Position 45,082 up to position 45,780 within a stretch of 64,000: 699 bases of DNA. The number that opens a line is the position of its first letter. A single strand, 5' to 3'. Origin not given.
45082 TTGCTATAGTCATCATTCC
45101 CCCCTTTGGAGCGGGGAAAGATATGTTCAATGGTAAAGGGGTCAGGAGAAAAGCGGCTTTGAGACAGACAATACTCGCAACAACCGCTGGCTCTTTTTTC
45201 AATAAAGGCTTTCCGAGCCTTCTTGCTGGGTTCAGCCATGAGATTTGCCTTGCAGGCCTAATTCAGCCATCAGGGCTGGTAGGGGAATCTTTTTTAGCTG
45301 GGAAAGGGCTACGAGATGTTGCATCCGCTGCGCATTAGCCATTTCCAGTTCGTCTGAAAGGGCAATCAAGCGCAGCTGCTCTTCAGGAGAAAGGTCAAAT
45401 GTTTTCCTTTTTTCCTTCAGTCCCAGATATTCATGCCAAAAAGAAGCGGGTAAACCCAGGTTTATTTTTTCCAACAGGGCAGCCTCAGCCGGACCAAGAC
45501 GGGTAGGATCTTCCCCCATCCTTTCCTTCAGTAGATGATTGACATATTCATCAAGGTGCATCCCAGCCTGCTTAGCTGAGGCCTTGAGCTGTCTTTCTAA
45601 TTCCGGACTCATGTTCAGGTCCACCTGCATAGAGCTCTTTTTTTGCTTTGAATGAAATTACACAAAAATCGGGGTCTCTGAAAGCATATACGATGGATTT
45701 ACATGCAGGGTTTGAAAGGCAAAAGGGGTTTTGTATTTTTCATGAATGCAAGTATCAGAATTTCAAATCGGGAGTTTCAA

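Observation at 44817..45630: Overlapping RHH-like gene + stand-alone HNH endonuclease: candidate toxin-antitoxin or mini-defence module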

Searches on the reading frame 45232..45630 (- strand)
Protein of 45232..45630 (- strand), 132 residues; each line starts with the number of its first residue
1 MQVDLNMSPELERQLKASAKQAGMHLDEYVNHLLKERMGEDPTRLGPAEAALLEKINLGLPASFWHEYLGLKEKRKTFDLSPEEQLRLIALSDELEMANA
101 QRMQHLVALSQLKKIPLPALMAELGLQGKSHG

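Call 3: search_protein_families(library=pfam, proteins=[window:45232-45630:-], max_evalue=1)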
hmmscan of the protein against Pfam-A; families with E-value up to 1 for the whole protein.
window:45232-45630:- (132 aa): 3 families
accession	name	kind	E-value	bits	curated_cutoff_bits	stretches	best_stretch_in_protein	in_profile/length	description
PF21983.2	NikA-like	-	0.011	16.3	27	1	5-30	9-34/72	Mobilization protein NikA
PF14791.11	DNA_pol_B_thumb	-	0.083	13.2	25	1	10-40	10-38/63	DNA polymerase beta thumb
PF05534.18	HicB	-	0.17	12.2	21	1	8-34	25-51/51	HicB family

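Call 4: search_protein_families(library=ncbifam, proteins=[window:45232-45630:-], max_evalue=1)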
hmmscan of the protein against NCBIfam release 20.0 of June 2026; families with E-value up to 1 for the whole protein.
window:45232-45630:- (132 aa): 2 families
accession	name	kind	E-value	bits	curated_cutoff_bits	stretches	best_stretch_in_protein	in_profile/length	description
NF048017.1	antitoxin_RelB_like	equivalog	0.0079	16.4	50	1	7-38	2-33/70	type II toxin-antitoxin system RelB family antitoxin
NF041418.1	MbpA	equivalog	0.059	13.2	90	1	11-34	13-36/93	mobilization protein MbpA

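Call 5: search_protein_families(library=padloc, proteins=[window:45232-45630:-], max_evalue=1)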
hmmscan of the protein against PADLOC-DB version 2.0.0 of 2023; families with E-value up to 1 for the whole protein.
window:45232-45630:- (132 aa): 0 families

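Call 6: find_homologous_proteins(query=window:45232-45630:-, max_evalue=0.001)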
Query window:45232-45630:- (132 aa): 3 proteins with E <= 0.001 among 64 candidates.
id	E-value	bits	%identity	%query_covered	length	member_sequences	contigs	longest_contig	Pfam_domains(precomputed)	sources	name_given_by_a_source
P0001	9.1e-78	276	100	100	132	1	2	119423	-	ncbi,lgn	ncbi:MAG: hypothetical protein AAFR61_04065 [Bacteroidota bacterium]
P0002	2.5e-20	91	44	98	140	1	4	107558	-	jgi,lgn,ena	jgi:hypothetical protein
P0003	1.6e-5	43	35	77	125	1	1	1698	-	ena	-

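Call 8: find_encoding_contigs(protein=P0002, flank=6000, max_places=4)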
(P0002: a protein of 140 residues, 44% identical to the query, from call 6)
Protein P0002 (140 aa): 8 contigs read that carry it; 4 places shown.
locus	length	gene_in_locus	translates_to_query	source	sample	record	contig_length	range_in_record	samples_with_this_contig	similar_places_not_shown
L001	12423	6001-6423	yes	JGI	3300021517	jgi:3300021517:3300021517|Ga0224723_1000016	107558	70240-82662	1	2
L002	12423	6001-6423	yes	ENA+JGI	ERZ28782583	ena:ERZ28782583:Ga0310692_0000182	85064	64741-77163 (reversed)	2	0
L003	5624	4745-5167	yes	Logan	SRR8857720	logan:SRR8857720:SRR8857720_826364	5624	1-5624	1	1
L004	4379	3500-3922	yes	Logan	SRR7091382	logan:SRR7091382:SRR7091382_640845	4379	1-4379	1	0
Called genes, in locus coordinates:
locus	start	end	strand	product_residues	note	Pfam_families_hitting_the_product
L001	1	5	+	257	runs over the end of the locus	-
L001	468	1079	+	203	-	-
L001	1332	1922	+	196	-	PF28006:HpsJ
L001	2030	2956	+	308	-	PF09721:Exosortase_EpsH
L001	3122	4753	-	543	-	PF04675:DNA_ligase_A_N, PF01068:DNA_ligase_A_M, PF04679:DNA_ligase_A_C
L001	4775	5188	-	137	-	-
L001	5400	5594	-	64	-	-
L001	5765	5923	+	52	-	-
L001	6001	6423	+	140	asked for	-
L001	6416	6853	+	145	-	PF01844:HNH, PF14279:HNH_5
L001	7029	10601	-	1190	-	PF05729:NACHT, PF23271:HEAT_GCN1 (faint), PF21923:BON_like (faint), PF21581:SCD (faint), PF13646:HEAT_2, PF13646:HEAT_2, PF13646:HEAT_2, PF13646:HEAT_2, +15 more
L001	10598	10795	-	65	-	-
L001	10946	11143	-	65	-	-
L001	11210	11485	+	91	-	-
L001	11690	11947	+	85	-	PF02604:PhdYeFM_antitox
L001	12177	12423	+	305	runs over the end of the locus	PF08241:Methyltransf_11 (faint), PF01555:N6_N4_Mtase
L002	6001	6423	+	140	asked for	-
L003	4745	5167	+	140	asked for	-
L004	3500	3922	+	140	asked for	-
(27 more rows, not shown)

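Call 9: find_encoding_contigs(protein=P0003, flank=3000, max_places=3)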
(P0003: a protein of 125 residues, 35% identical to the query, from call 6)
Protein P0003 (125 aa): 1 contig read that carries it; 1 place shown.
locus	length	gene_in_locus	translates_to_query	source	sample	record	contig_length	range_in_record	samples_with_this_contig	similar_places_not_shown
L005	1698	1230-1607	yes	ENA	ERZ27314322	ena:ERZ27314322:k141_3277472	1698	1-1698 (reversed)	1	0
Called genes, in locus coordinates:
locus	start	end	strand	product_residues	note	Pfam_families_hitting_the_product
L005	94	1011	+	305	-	-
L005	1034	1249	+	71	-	-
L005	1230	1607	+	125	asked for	-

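Call 18: find_homologous_proteins(query=A2, max_evalue=0.001)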
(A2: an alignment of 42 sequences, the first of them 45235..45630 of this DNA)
Query A2 (42 sequences) (132 aa, profile of the alignment): 1062 proteins with E <= 0.001 among 8000 candidates; the best 120 are listed.
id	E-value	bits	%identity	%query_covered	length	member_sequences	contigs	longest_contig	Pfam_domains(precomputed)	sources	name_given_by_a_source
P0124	2.2e-52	195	43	98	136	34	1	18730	-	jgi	jgi:tRNA A37 N6-isopentenylltransferase MiaA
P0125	6.8e-52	193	42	98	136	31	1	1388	-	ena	-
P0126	8.3e-52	193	42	98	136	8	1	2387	-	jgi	jgi:hypothetical protein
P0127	1.5e-51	192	42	98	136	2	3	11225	-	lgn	-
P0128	2.3e-51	191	41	98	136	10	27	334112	-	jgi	jgi:hypothetical protein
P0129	6.5e-51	190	42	99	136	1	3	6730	-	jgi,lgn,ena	-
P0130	9.5e-51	189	42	98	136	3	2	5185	-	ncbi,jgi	jgi:hypothetical protein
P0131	1.2e-50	189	43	98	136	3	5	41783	-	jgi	jgi:iron-sulfur cluster repair protein YtfE (RIC family)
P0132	1.3e-50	189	42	98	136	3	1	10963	-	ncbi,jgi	jgi:hypothetical protein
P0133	1.4e-50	189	42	100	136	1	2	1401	-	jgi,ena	-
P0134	1.6e-50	189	43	98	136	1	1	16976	-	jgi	jgi:hypothetical protein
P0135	2.9e-50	188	42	98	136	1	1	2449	-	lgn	-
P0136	4.1e-50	187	39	98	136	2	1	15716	-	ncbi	ncbi:MAG TPA: STAS/SEC14 domain-containing protein [Allocoleopsis sp.]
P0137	4.7e-50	187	42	98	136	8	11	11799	-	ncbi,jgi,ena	jgi:tRNA A37 N6-isopentenylltransferase MiaA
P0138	6.0e-50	187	39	97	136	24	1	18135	-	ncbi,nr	ncbi:MAG: hypothetical protein HY268_11585 [Deltaproteobacteria bacterium]|nr:hypothetical protein [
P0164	3.6e-48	181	39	96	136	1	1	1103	PF09386.17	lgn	-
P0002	2.4e-44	169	44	98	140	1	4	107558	-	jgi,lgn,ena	jgi:hypothetical protein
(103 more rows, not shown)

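Call 19: search_solved_structures(query=A2, max_evalue=10, show_alignments=3)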
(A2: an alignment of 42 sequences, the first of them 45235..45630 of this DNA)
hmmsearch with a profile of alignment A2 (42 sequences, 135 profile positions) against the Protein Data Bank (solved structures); distinct sequences matched with E-value up to 10: 9.
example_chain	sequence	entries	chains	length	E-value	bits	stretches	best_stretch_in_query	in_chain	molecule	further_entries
6u23_A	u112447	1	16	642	0.07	16.6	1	83-112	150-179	Macrophage-expressed gene 1 protein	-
6u2j_A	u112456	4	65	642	0.072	16.5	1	83-112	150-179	Macrophage-expressed gene 1 protein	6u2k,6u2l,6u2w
4jhj_A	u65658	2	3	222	0.39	14.2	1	64-112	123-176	MIF4G domain-containing protein B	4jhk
2i2o_A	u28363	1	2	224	0.4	14.1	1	64-112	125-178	eIF4G-like protein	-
2ip6_A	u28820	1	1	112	0.45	14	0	21-55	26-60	PapB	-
1b28_A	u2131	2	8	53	0.65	13.4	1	3-41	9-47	PROTEIN (REGULATORY PROTEIN ARC) | ARC REPRESSOR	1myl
2an7_A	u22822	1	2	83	0.69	13.3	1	1-66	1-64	Protein parD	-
7clg_A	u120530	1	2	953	0.98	12.8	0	33-100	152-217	Putative helicase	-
7kal_G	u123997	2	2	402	6.2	10.2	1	13-51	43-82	Protein transport protein Sec62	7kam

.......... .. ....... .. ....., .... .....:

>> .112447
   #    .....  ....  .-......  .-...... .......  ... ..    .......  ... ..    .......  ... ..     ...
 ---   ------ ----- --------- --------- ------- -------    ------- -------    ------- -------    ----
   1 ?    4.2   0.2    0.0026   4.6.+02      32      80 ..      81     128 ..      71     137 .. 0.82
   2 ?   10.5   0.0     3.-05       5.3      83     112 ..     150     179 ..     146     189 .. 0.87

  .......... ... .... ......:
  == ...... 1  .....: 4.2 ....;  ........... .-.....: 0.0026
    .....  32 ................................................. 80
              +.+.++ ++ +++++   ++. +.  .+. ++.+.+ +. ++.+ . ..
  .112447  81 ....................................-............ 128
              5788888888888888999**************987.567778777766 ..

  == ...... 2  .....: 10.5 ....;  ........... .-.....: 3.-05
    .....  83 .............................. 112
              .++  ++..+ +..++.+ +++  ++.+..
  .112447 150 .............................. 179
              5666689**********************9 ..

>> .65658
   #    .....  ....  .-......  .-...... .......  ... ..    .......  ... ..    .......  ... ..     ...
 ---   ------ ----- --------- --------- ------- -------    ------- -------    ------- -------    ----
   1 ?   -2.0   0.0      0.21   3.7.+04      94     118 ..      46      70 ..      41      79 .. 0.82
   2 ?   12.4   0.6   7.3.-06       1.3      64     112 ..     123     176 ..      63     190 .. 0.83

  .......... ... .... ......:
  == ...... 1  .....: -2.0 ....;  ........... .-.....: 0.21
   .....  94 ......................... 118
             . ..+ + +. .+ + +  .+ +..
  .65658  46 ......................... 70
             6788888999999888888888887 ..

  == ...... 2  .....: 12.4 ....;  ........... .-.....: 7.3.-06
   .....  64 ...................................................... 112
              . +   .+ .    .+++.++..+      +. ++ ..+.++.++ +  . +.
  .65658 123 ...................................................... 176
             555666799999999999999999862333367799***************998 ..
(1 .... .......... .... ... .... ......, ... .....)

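Call 29: predict_structure(alignment_id=A3)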
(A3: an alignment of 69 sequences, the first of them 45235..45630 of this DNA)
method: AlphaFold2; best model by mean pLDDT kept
length: 132 residues; sequences in the alignment: 69
mean_pLDDT: 86.7   pTM: 0.61
mean pLDDT of the five models: 86.7, 86.4, 85.8, 85.0, 83.3
residues with pLDDT >= 90: 80; 70-90: 35; 50-70: 14; < 50: 3
segments of 3 or more residues with pLDDT < 50: 130-132
pLDDT, mean of each block of 10 residues (from residue 1): 72 91 90 75 73 91 95 93 97 96 96 93 74 36
secondary structure, 60 per line:
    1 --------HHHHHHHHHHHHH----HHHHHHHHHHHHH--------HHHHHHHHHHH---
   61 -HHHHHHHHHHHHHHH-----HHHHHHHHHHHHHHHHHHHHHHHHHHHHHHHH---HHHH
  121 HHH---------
elements in order: H9-21 H26-38 H47-57 H62-76 H82-113 H117-123

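Call 39: search_protein_families(library=pfam, alignment_id=A3, max_evalue=0.1)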
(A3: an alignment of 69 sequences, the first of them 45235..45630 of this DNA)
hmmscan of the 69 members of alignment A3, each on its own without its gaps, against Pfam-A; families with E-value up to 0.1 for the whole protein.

A. member 1, window:45235-45630:- (132 aa): 2 families
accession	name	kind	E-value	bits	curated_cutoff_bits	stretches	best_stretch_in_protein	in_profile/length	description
PF21983.2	NikA-like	-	0.011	16.3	27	0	5-30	9-34/72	Mobilization protein NikA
PF14791.11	DNA_pol_B_thumb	-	0.083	13.2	25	0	10-40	10-38/63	DNA polymerase beta thumb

B. families by the number of members that match (of 69 scanned): 61 families (the first 25 are shown)
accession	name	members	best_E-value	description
PF09386.16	ParD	28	4.8e-06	Antitoxin ParD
PF05534.18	HicB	15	0.001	HicB family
PF21983.2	NikA-like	14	1.7e-05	Mobilization protein NikA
PF01402.27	RHH_1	6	3.4e-05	Ribbon-helix-helix protein, copG family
PF05979.17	DUF896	6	0.022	Bacterial protein of unknown function (DUF896)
PF12441.14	CopG_antitoxin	5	0.007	CopG antitoxin of type II toxin-antitoxin system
PF23984.1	DUF7307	5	0.0095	Pam3 gp33-like protein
PF20432.4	Xre-like-HTH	4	0.0016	Antitoxin Xre-like helix-turn-helix domain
PF07728.20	AAA_5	4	0.0035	AAA domain (dynein-related subfamily)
PF22513.2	FitA-like_RHH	3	0.0015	Antitoxin FitA-like, ribbon-helix-helix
PF03883.20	H2O2_YaaD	3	0.0019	Peroxide stress protein YaaA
PF19742.4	DUF6231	3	0.0089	Family of unknown function (DUF6231)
PF14331.11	IcmF-related_N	3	0.011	IcmF-related N-terminal domain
PF20912.2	RPC3_helical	3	0.012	DNA-directed RNA polymerase III subunit RPC3, helical hairpin domain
PF19807.5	DUF6290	3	0.012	Family of unknown function (DUF6290)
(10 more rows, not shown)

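Call 40: search_protein_families(library=ncbifam, alignment_id=A2, max_evalue=0.1)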
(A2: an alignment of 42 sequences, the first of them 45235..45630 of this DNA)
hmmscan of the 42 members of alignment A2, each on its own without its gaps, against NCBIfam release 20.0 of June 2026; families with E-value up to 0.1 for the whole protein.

A. member 1, window:45235-45630:- (132 aa): 2 families
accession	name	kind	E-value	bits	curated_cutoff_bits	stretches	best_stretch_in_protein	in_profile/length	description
NF048017.1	antitoxin_RelB_like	equivalog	0.0079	16.4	50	1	7-38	2-33/70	type II toxin-antitoxin system RelB family antitoxin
NF041418.1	MbpA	equivalog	0.059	13.2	90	0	11-34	13-36/93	mobilization protein MbpA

B. families by the number of members that match (of 42 scanned): 40 families (the first 25 are shown)
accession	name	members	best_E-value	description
NF048017.1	antitoxin_RelB_like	21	0.00017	type II toxin-antitoxin system RelB family antitoxin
NF002541.0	PRK02101.1-1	6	0.0047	peroxide stress protein YaaA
NF047399.1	BrnA_antitoxin_add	4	0.00064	type II toxin-antitoxin system BrnA family antitoxin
NF050181.1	TA_anti_VapB_Myco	3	0.0032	type II toxin-antitoxin system VapB family antitoxin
NF041264.1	MobA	3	0.0091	plasmid mobilization protein MobA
NF053565.1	Gins23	3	0.011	DNA replication protein Gins23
TIGR02937.1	sigma70-ECF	3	0.029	sigma-70 family RNA polymerase sigma factor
TIGR01558.1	sm_term_P27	2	0.041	phage terminase small subunit P27 family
TIGR02976.1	phageshock_pspB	2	0.053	envelope stress response membrane protein PspB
NF041277.1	coba_remo_CbiR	1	0.0015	cobamide remodeling phosphodiesterase CbiR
NF007974.0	PRK10698.1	1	0.002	phage shock protein PspA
NF006993.0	PRK09458.1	1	0.016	envelope stress response membrane protein PspB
TIGR03117.2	cas_csf4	1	0.016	type IV CRISPR-associated DEAD/DEAH-box helicase Csf4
NF051473.1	DigCycDgcsShew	1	0.017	diguanylate cyclase DgcS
NF008888.0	PRK11922.1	1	0.02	RNA polymerase sigma factor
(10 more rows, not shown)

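Call 45: find_related_loci(query=A3, collection=viral_contigs, flank=5000)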
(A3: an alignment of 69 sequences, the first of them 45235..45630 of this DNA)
Query A3 (132 aa) in viral_contigs; peptide patterns used: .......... (x = any residue, [..] = any of these).
23 stretches matched a pattern, but none encodes a relative of the query by tblastn (E <= 1e-3).

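Call 50: search_dna_similar(query=window:45235-45630:-, collection=plasmids, mode=protein, max_evalue=0.0001, max_rows=25)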
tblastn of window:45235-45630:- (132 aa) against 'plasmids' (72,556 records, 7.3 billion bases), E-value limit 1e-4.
Records with a match: 1; places in all: 1; records where one place covers at least 80% of the query: 1.
Best place of each record, by identity: <60% 1.
By first word of the organism name: Leptolyngbya 1.
By predicted mobility (MOB-suite, as given by PLSDB): mobilizable 1.
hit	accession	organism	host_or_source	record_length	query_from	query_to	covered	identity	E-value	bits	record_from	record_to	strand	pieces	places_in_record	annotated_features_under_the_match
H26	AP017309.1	Leptolyngbya sp. NIES-3755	-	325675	15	128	86%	32.5%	1e-6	53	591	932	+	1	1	hypothetical protein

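Call 65: search_protein_representatives(alignment_id=A3)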
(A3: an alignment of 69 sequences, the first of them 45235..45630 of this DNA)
Query: 69 sequences, 136 profile positions. Proteins with E-value up to 0.001 (for the whole library): 3344; up to 1e-10: 2200; up to 1e-30: 228. The best 150 are listed.
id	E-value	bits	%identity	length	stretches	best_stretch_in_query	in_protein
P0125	2.4e-59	215.4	-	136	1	2-136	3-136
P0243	1.5e-55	203.1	-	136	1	1-135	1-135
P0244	1.2e-49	184.0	-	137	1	2-135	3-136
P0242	1.9e-47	177.0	-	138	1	1-135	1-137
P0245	3.2e-47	176.2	-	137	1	1-136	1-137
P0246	6.4e-47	175.2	-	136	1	1-135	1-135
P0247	8.5e-46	171.6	-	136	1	2-136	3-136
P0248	1.6e-45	170.7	-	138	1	1-136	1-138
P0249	3.0e-45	169.8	-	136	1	1-133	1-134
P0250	4.1e-45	169.4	-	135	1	1-135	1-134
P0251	3.6e-44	166.3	-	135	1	1-135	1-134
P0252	8.6e-44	165.1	-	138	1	2-135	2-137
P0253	1.2e-43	164.6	-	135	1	3-132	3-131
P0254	2.6e-43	163.5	-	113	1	1-115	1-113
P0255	4.6e-43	162.7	-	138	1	1-134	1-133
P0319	1.3e-37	145.0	-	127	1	44-133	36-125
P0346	7.3e-36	139.4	-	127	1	46-136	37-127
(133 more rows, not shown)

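Call 67: find_encoding_contigs(protein=P0319, flank=2500, max_places=3)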
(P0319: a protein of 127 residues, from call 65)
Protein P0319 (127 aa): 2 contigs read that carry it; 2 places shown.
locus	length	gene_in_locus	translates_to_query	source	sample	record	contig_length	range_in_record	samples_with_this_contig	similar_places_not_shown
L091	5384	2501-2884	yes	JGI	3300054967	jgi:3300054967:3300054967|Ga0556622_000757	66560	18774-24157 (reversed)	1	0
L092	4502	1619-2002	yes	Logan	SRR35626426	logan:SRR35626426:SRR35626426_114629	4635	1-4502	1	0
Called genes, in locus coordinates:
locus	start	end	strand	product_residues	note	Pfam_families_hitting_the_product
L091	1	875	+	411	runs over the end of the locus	PF00346:Complex1_49kDa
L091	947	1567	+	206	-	PF01257:2Fe-2S_thioredx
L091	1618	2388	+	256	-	-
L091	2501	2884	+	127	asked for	-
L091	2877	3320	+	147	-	PF01844:HNH, PF14279:HNH_5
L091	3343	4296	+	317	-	PF03576:Peptidase_S58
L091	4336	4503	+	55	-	-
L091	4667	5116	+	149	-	-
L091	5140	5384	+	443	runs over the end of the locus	PF01512:Complex1_51K, PF10531:SLBB, PF22461:SLBB_2, PF10589:NADH_4Fe-4S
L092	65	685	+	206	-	PF01257:2Fe-2S_thioredx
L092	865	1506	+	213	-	-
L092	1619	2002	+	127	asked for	-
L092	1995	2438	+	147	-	PF01844:HNH, PF14279:HNH_5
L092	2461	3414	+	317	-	PF03576:Peptidase_S58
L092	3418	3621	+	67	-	-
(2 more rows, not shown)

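Call 68: find_encoding_contigs(protein=P0346, flank=2500, max_places=3)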
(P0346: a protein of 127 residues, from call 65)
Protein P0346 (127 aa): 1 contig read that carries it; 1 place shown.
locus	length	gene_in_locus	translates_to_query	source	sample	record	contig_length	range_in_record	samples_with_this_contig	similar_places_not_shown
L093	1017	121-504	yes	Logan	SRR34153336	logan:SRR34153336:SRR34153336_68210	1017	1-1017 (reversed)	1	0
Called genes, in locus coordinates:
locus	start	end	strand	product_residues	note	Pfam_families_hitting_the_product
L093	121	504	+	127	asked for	-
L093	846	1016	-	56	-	?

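Call 77: search_protein_families(library=pfam, alignment_id=A5, max_evalue=0.00001)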
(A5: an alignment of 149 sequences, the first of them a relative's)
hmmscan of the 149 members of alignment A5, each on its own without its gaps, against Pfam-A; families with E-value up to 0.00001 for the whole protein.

A. member 1, L001:4778-5188:- (137 aa): 0 families

B. families by the number of members that match (of 149 scanned): 142 families (the first 25 are shown)
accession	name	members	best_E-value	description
PF00155.27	Aminotran_1_2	3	6.8e-78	Aminotransferase class I and II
PF01212.27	Beta_elim_lyase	2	3.5e-110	Beta-eliminating lyase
PF13561.12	adh_short_C2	2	7e-62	Enoyl-(Acyl carrier protein) reductase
PF00106.31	adh_short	2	3.1e-52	short chain dehydrogenase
PF00528.27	BPD_transp_1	2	6.2e-40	Binding-protein-dependent transport system inner membrane component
PF05685.18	Uma2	2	5.7e-31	Putative restriction endonuclease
PF01926.29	MMR_HSR1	2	2e-27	50S ribosome-binding GTPase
PF13649.12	Methyltransf_25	2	8.6e-21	Methyltransferase domain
PF00004.35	AAA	2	4.5e-20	ATPase family associated with various cellular activities (AAA)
PF00665.32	rve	2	1.2e-16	Integrase core domain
PF07728.20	AAA_5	2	2.2e-14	AAA domain (dynein-related subfamily)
PF01041.23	DegT_DnrJ_EryC1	2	2.6e-12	DegT/DnrJ/EryC1/StrS aminotransferase family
PF13384.12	HTH_23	2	5.4e-09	Homeodomain-like domain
PF13551.12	HTH_29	2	4.4e-07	Winged helix-turn helix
PF02696.19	SelO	1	1.1e-226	Protein adenylyltransferase SelO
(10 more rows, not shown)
